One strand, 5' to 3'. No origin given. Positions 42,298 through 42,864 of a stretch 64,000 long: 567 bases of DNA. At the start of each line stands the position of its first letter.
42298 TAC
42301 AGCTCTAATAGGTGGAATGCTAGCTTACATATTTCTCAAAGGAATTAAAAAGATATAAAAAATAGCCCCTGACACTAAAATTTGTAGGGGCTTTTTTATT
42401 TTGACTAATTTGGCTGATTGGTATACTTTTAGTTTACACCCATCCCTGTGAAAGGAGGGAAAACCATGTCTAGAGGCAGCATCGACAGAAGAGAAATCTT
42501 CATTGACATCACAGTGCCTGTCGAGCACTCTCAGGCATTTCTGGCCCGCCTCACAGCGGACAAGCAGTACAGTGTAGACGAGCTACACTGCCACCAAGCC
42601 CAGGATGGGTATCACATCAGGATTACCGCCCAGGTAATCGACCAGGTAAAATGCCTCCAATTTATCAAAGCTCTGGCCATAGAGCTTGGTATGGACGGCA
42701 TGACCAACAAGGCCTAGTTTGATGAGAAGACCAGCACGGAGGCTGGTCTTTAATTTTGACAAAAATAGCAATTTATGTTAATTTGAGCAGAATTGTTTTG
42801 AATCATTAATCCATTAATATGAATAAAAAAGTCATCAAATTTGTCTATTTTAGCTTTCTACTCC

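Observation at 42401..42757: Island D: minimal high-GC cassette encoding an 83-aa protein (AGGAGG-7-ATG) between a membrane-protein gene and the RND efflux operon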

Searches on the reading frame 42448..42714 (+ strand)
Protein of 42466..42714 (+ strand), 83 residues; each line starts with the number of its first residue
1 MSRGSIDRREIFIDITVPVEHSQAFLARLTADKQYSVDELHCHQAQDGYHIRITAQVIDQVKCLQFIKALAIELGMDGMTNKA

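Call 11: search_protein_families(library=pfam, proteins=[window:42466-42714:+], max_evalue=0.1)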
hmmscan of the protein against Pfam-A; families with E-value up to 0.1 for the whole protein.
window:42466-42714:+ (83 aa): 0 families

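Call 13: list_cluster_members(proteins=[window:42466-42714:+, window:42448-42714:+, window:59124-59411:+, window:33891-34610:+, window:24291-24788:-, window:23446-24144:-, window:12303-13034:+, window:41846-42355:+, window:42819-44435:+])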
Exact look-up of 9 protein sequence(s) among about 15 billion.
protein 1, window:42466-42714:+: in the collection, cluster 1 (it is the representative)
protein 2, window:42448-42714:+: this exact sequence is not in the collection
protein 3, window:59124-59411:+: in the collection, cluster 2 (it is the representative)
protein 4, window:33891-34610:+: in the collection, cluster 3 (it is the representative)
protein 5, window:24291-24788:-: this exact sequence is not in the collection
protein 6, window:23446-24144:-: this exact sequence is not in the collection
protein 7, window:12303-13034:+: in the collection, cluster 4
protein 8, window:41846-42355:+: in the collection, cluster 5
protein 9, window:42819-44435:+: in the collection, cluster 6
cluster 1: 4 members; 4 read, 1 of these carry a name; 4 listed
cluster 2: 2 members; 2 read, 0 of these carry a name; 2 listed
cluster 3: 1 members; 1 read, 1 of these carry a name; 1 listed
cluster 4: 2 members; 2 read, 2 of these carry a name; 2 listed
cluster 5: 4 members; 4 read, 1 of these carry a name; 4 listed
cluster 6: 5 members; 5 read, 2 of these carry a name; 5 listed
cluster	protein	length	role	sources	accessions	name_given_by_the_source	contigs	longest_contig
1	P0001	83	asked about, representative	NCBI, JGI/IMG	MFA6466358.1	MAG: hypothetical protein WCV71_00675 [Patescibacteria group bacterium] | hypothetical protein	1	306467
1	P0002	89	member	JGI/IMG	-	-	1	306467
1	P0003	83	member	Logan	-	-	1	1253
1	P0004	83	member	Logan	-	-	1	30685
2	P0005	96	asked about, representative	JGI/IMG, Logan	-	-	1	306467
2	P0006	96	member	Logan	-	-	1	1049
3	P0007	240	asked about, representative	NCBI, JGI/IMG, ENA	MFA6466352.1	MAG: hypothetical protein WCV71_00645 [Patescibacteria group bacterium]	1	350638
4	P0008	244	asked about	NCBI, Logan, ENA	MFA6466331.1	MAG: hypothetical protein WCV71_00525 [Patescibacteria group bacterium]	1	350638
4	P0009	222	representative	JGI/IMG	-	hypothetical protein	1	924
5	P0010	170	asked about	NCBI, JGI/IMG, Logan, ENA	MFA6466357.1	MAG: iron hydrogenase [Patescibacteria group bacterium]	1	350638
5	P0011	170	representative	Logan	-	-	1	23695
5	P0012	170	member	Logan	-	-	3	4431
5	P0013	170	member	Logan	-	-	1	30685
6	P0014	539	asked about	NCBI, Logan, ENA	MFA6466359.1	MAG: efflux RND transporter periplasmic adaptor subunit [Patescibacteria group bacterium]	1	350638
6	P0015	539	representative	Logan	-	-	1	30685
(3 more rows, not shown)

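Call 15: find_encoding_contigs(protein=P0004, flank=10000, max_places=6)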
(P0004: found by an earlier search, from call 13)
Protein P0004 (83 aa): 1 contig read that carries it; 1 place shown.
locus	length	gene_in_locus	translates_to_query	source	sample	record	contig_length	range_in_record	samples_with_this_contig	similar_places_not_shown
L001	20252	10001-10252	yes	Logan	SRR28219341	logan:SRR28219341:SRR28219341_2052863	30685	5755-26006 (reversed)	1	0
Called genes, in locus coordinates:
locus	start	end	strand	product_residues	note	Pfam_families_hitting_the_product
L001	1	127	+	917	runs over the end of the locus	PF00690:Cation_ATPase_N, PF00122:E1-E2_ATPase, PF00702:Hydrolase, PF13246:Cation_ATPase, PF08282:Hydrolase_3 (weak), PF00689:Cation_ATPase_C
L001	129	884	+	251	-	PF02129:Peptidase_S15, PF12146:Hydrolase_4, PF00561:Abhydrolase_1, PF12697:Abhydrolase_6 (weak), PF12146:Hydrolase_4 (weak)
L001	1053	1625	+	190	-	-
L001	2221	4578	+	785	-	PF00133:tRNA-synt_1, PF01406:tRNA-synt_1e (faint), PF09334:tRNA-synt_1g, PF08264:Anticodon_1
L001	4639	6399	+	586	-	PF00664:ABC_membrane, PF00005:ABC_tran, PF02463:SMC_N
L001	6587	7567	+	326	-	PF01512:Complex1_51K, PF10589:NADH_4Fe-4S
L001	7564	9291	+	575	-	PF13510:Fer2_4, PF13187:Fer4_9 (faint), PF13237:Fer4_10 (faint), PF10588:NADH-G_4Fe-4S_3 (weak), PF14697:Fer4_21 (weak), PF12838:Fer4_7, PF02906:Fe_hyd_lg_C, PF02256:Fe_hyd_SSU, +1 more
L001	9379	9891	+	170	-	-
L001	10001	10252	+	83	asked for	-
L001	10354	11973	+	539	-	PF25967:RND-MFP_C (weak), PF25989:YknX_C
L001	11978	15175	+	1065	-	PF00873:ACR_tran, PF03176:MMPL (weak), PF02355:SecD_SecF_C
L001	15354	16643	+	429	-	PF01336:tRNA_anti-codon, PF00152:tRNA-synt_2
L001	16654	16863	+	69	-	-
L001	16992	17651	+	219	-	PF03575:Peptidase_S51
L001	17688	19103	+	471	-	PF01336:tRNA_anti-codon, PF00152:tRNA-synt_2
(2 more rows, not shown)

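Call 16: find_encoding_contigs(protein=P0003, flank=10000, max_places=6)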
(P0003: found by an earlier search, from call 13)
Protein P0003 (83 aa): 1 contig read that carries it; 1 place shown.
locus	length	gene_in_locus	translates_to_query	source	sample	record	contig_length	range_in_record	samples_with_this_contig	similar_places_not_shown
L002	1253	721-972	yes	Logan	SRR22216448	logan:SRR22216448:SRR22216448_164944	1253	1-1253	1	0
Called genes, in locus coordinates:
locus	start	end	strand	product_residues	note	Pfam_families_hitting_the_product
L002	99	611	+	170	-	-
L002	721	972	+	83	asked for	-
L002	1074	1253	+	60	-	?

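Call 17: find_encoding_contigs(protein=P0011, flank=6000, max_places=6)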
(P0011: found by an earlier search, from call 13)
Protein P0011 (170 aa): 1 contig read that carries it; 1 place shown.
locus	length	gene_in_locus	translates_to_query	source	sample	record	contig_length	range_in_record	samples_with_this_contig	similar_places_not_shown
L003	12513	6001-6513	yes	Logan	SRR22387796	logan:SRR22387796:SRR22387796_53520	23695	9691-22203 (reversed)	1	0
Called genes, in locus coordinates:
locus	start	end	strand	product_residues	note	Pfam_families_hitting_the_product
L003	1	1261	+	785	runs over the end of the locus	PF00133:tRNA-synt_1, PF09334:tRNA-synt_1g, PF08264:Anticodon_1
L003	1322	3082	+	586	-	PF00664:ABC_membrane, PF00005:ABC_tran, PF02463:SMC_N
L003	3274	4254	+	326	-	PF01512:Complex1_51K, PF10589:NADH_4Fe-4S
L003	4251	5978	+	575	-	PF13510:Fer2_4, PF13187:Fer4_9 (faint), PF10588:NADH-G_4Fe-4S_3 (weak), PF13237:Fer4_10 (weak), PF14697:Fer4_21 (weak), PF12838:Fer4_7, PF02906:Fe_hyd_lg_C, PF02256:Fe_hyd_SSU, +1 more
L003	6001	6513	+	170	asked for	-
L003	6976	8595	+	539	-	PF25967:RND-MFP_C (weak), PF25989:YknX_C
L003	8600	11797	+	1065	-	PF00873:ACR_tran, PF02355:SecD_SecF_C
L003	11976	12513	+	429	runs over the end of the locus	PF01336:tRNA_anti-codon, PF00152:tRNA-synt_2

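Call 18: find_encoding_contigs(protein=P0012, flank=6000, max_places=6)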
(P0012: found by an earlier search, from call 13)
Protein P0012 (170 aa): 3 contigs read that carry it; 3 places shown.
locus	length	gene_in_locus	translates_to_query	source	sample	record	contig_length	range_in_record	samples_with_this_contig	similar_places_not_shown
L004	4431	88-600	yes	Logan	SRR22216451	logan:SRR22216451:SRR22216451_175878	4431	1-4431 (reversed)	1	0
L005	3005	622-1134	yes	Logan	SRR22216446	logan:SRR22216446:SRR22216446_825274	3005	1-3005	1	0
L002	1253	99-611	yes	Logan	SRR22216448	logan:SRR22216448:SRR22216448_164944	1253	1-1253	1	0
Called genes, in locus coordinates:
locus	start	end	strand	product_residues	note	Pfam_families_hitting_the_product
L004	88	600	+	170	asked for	-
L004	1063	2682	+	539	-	PF25967:RND-MFP_C (weak), PF25989:YknX_C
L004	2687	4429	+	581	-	?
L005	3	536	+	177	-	?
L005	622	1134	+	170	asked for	-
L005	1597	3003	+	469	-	?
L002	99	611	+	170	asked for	-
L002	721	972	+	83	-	-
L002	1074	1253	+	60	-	?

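Call 20: find_homologous_proteins(query=P0001, max_evalue=10)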
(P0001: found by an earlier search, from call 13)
Query P0001 (83 aa): 1 proteins with E <= 10 among 1 candidates.
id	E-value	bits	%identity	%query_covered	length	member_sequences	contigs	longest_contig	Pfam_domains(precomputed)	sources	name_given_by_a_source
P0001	1.6e-47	176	100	100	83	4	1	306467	-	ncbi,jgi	ncbi:MAG: hypothetical protein WCV71_00675 [Patescibacteria group bacterium]|jgi:hypothetical protei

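Call 26: predict_structure(protein=P0001)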
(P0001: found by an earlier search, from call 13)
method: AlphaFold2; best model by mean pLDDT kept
length: 83 residues; sequences in the alignment: 1
mean_pLDDT: 74.4   pTM: 0.56
mean pLDDT of the five models: 74.4, 72.1, 71.8, 68.8, 65.9
residues with pLDDT >= 90: 0; 70-90: 63; 50-70: 11; < 50: 9
segments of 3 or more residues with pLDDT < 50: 1-6, 81-83
pLDDT, mean of each block of 10 residues (from residue 1): 51 83 83 74 83 76 82 72 46
secondary structure, 60 per line:
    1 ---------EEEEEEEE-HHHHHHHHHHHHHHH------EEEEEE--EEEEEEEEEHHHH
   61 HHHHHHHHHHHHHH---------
elements in order: E10-17 H19-33 E40-45 E48-56 H57-74

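Call 27: search_protein_representatives(protein=P0001)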
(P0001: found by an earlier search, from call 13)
Query: 83 residues. Proteins with E-value up to 0.001 (for the whole library): 10; up to 1e-10: 2; up to 1e-30: 0. The best 10 are listed.
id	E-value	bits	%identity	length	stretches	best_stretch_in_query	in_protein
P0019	3.8e-18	81.4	52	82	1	1-77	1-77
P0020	1.9e-16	76.0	37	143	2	10-79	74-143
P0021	7.0e-09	52.0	44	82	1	1-79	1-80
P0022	1.3e-07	48.0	41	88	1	11-76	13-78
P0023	1.5e-06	44.6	42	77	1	9-77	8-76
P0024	2.9e-06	43.7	42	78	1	1-76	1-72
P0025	4.5e-06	43.1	38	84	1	1-77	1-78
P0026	9.4e-05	38.9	35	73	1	11-79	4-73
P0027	2.9e-04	37.4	41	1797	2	31-55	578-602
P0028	4.6e-04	36.7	39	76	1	1-75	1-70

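Call 31: find_homologous_proteins(query=A2, max_evalue=0.01)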
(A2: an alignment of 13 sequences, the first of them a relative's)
Query A2 (13 sequences) (83 aa, profile of the alignment): 8 proteins with E <= 0.01 among 308 candidates.
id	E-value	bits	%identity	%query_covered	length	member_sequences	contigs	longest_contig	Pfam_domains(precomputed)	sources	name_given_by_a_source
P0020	8.0e-49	181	41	83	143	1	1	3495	-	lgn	-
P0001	2.4e-35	138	100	100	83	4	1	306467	-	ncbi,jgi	ncbi:MAG: hypothetical protein WCV71_00675 [Patescibacteria group bacterium]|jgi:hypothetical protei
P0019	4.9e-33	131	53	92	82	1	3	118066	-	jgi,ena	jgi:hypothetical protein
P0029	1.0e-27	114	46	100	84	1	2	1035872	-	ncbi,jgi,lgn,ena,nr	ncbi:hypothetical protein KKH39_03235 [Patescibacteria group bacterium]|nr:hypothetical protein [Pat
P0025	1.7e-27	113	39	92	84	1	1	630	-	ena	-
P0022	9.4e-27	111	42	78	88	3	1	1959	-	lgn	-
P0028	3.0e-22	96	36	92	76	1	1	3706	-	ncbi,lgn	-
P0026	1.8e-21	94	35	82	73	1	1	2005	-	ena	-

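Call 32: fold_search(model_id=the predicted structure, library=pdb)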
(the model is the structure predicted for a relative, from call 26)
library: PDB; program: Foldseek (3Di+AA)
matches with E <= 10: 1254; with E <= 0.001: 0
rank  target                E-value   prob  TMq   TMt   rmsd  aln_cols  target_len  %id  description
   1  2cve                  5.2e-02  1.00  0.60  0.28   1.6        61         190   11  Crystal structure of a conserved hypothetical protein TT1547 from thermus thermophilus HB8 (released 2005-12-02)
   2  1ri7                  6.7e-02  0.93  0.49  0.33   4.9        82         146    7  crystal structure of a protein in the LRP/ASNC family from the hyperthermophilic archaeon Pyrococcus sp. OT3 (released 2004-03-09)
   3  5yei_A                1.1e-01  0.98  0.58  0.15   3.1        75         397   17  Mechanistic insight into the regulation of Pseudomonas aeruginosa aspartate kinase (released 2018-08-29)
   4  2l48_MODEL_1_A        1.2e-01  0.90  0.48  0.47   8.6        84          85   13  Solution structure of the PlyG cell wall binding domain (released 2011-10-12)
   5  6hyc_A                1.7e-01  0.91  0.54  0.14   3.8        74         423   15  The structure of full-length human phenylalanine hydroxylase in complex with the cofactor and negative regulator tetra (released 2019-06-05)
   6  1o6x_MODEL_1_A        1.7e-01  0.84  0.47  0.47   3.4        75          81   13  NMR solution structure of the activation domain of human procarboxypeptidase A2 (released 2003-01-30)
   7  5den_A                1.8e-01  0.91  0.56  0.14   4.0        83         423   16  The First Structure of a Full-Length Mammalian Phenylalanine Hydroxylase Reveals the Architecture of an Auto-inhibited (released 2016-02-17)
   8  5egq_D                1.9e-01  0.92  0.54  0.14   3.7        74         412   15  Structure of tetrameric rat phenylalanine hydroxylase mutant R270K, residues 25-453 (released 2016-05-18)
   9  6lxg_MODEL_1_A        2.0e-01  0.54  0.40  0.41   4.8        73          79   14  NMR solution structure of regulatory ACT domain of the Mycobacterium tuberculosis Rel protein (released 2020-11-04)
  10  5fgj_C                2.2e-01  0.92  0.53  0.13   3.3        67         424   15  Structure of tetrameric rat phenylalanine hydroxylase, residues 1-453 (released 2016-05-18)
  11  5fgj_B                2.2e-01  0.92  0.55  0.14   3.2        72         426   15  Structure of tetrameric rat phenylalanine hydroxylase, residues 1-453 (released 2016-05-18)
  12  3ab4_D                2.2e-01  0.90  0.55  0.34   3.7        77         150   17  Crystal structure of feedback inhibition resistant mutant of aspartate kinase from Corynebacterium glutamicum in compl (released 2010-06-23)
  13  5fgj_A                2.3e-01  0.92  0.53  0.13   3.3        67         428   15  Structure of tetrameric rat phenylalanine hydroxylase, residues 1-453 (released 2016-05-18)
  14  2jzx_MODEL_1_A        2.3e-01  0.89  0.55  0.32   7.1        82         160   10  PCBP2 KH1-KH2 domains (released 2008-08-12)
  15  2cg4_A                2.3e-01  0.54  0.41  0.27   7.0        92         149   14  Structure of E.coli AsnC (released 2006-04-04)
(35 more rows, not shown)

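Call 33: find_encoding_contigs(protein=P0029, flank=6000, max_places=4)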
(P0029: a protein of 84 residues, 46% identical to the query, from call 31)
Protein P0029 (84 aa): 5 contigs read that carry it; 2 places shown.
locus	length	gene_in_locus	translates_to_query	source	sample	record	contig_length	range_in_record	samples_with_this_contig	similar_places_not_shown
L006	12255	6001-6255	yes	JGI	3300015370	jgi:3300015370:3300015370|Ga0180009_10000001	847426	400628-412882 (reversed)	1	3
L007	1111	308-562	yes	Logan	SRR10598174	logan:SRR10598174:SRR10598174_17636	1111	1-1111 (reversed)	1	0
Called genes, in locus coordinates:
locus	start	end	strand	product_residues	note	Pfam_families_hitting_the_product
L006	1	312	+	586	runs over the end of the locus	PF00664:ABC_membrane, PF00005:ABC_tran, PF02463:SMC_N (weak)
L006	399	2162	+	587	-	PF05970:PIF1, PF13245:AAA_19, PF13604:AAA_30, PF13401:AAA_22, PF14493:HTH_40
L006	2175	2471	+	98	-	PF01713:Smr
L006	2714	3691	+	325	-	PF01512:Complex1_51K, PF10589:NADH_4Fe-4S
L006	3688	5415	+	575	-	PF00111:Fer2, PF13510:Fer2_4, PF00037:Fer4 (faint), PF14697:Fer4_21, PF12838:Fer4_7, PF13187:Fer4_9 (weak), PF02906:Fe_hyd_lg_C, PF02256:Fe_hyd_SSU, +1 more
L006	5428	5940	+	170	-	-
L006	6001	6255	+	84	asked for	-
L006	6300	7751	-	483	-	-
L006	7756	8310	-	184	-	PF07638:Sigma70_ECF, PF04542:Sigma70_r2, PF05263:DUF722 (weak), PF08281:Sigma70_r4_2, PF04545:Sigma70_r4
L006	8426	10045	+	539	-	PF25973:BSH_CzcB (faint), PF25967:RND-MFP_C (weak), PF25989:YknX_C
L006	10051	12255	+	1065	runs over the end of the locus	PF00873:ACR_tran, PF03176:MMPL (faint), PF02355:SecD_SecF_C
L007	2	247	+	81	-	?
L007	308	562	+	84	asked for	-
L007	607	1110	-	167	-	?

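Call 34: find_encoding_contigs(protein=P0019, flank=6000, max_places=4)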
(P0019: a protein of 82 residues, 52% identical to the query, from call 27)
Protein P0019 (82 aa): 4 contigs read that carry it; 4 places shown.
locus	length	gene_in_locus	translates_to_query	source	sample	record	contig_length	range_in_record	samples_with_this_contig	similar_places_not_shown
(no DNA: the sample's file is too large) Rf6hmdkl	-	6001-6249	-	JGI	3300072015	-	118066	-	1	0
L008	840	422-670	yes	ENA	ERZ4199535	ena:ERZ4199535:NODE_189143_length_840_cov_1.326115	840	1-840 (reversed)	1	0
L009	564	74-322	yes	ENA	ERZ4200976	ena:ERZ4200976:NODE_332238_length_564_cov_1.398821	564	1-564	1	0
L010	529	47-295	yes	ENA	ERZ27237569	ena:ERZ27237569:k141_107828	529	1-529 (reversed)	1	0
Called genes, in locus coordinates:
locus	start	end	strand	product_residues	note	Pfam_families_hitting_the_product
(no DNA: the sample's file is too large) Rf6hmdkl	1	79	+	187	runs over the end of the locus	-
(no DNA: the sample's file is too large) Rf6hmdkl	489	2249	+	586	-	PF00664:ABC_membrane, PF00005:ABC_tran, PF02463:SMC_N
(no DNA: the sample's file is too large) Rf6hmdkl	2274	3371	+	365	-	PF01512:Complex1_51K, PF10589:NADH_4Fe-4S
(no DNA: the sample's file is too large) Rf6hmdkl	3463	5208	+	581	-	PF13510:Fer2_4, PF13187:Fer4_9 (faint), PF13237:Fer4_10 (faint), PF10588:NADH-G_4Fe-4S_3 (weak), PF14697:Fer4_21, PF12838:Fer4_7, PF02906:Fe_hyd_lg_C, PF02256:Fe_hyd_SSU, +1 more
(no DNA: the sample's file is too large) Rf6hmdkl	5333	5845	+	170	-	-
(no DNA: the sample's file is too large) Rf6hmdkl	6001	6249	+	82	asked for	-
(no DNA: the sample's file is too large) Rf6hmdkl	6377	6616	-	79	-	-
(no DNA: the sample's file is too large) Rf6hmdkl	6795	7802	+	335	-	-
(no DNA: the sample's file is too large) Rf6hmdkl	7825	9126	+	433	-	PF01336:tRNA_anti-codon, PF00152:tRNA-synt_2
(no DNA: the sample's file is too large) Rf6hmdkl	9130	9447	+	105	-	-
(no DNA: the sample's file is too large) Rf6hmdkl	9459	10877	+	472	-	PF01336:tRNA_anti-codon, PF00152:tRNA-synt_2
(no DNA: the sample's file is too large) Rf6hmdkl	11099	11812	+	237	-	PF02616:SMC_ScpA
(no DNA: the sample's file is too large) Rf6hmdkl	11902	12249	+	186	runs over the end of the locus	PF04079:SMC_ScpB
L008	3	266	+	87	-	?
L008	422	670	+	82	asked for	-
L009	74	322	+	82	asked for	-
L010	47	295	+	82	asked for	-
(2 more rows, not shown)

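Call 39: find_encoding_contigs(protein=P0020, flank=4000, max_places=3)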
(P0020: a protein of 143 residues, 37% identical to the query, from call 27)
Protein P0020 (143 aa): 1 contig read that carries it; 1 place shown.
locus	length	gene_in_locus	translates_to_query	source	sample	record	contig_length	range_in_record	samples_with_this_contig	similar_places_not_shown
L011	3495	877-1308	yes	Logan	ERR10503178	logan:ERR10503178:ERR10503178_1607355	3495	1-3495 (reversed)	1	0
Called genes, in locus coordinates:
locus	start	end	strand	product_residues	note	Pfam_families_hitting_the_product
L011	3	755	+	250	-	?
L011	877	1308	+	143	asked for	-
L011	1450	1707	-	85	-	-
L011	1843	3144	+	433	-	PF01336:tRNA_anti-codon, PF00152:tRNA-synt_2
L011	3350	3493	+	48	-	?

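Call 40: find_encoding_contigs(protein=P0028, flank=4000, max_places=3)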
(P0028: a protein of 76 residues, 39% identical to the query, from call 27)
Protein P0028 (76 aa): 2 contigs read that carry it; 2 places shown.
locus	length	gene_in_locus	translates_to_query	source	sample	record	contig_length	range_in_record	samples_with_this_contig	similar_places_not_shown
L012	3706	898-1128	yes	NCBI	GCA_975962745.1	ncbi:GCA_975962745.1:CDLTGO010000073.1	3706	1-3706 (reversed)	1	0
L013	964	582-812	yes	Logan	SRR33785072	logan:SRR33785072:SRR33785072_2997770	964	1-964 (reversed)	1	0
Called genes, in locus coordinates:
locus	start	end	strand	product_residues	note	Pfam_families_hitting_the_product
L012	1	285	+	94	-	?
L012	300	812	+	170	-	-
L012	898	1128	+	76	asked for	-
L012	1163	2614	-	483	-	-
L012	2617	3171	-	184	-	PF07638:Sigma70_ECF, PF04542:Sigma70_r2, PF08281:Sigma70_r4_2, PF04545:Sigma70_r4 (weak)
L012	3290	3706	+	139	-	?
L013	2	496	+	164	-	?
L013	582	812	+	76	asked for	-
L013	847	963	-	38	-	?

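Call 41: find_encoding_contigs(protein=P0022, flank=4000, max_places=3)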
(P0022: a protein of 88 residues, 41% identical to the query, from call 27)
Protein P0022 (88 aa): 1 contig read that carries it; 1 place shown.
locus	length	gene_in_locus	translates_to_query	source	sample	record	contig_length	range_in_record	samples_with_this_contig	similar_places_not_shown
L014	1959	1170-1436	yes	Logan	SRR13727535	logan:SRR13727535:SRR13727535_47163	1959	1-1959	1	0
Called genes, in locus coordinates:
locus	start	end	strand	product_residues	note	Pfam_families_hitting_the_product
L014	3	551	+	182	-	PF02906:Fe_hyd_lg_C, PF02256:Fe_hyd_SSU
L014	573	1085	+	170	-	-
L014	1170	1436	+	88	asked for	-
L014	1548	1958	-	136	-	?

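Call 42: find_encoding_contigs(protein=P0026, flank=4000, max_places=3)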
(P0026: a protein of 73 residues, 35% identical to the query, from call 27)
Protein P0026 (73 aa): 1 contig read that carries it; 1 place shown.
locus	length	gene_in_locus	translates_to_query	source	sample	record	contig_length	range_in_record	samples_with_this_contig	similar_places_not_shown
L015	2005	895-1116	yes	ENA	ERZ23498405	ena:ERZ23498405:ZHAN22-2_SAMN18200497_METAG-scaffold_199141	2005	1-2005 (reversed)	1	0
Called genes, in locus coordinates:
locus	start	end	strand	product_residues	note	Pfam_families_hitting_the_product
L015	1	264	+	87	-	?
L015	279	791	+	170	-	-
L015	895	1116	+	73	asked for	-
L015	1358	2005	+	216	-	?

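Call 47: search_protein_families(library=ncbifam, proteins=[P0001, P0020, P0019, P0029], max_evalue=1)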
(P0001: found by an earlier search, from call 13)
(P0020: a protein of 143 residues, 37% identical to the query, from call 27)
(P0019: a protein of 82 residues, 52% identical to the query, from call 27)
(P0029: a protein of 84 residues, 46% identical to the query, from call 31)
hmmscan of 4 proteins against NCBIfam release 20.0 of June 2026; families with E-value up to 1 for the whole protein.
P0001 (83 aa): 0 families

P0020 (143 aa): 0 families

P0019 (82 aa): 0 families

P0029 (84 aa): 1 family
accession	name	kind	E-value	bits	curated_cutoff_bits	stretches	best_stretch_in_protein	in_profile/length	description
TIGR04482.1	D_pro_red_PrdD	equivalog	0.037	13.5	320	1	6-67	143-207/246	proline reductase cluster protein PrdD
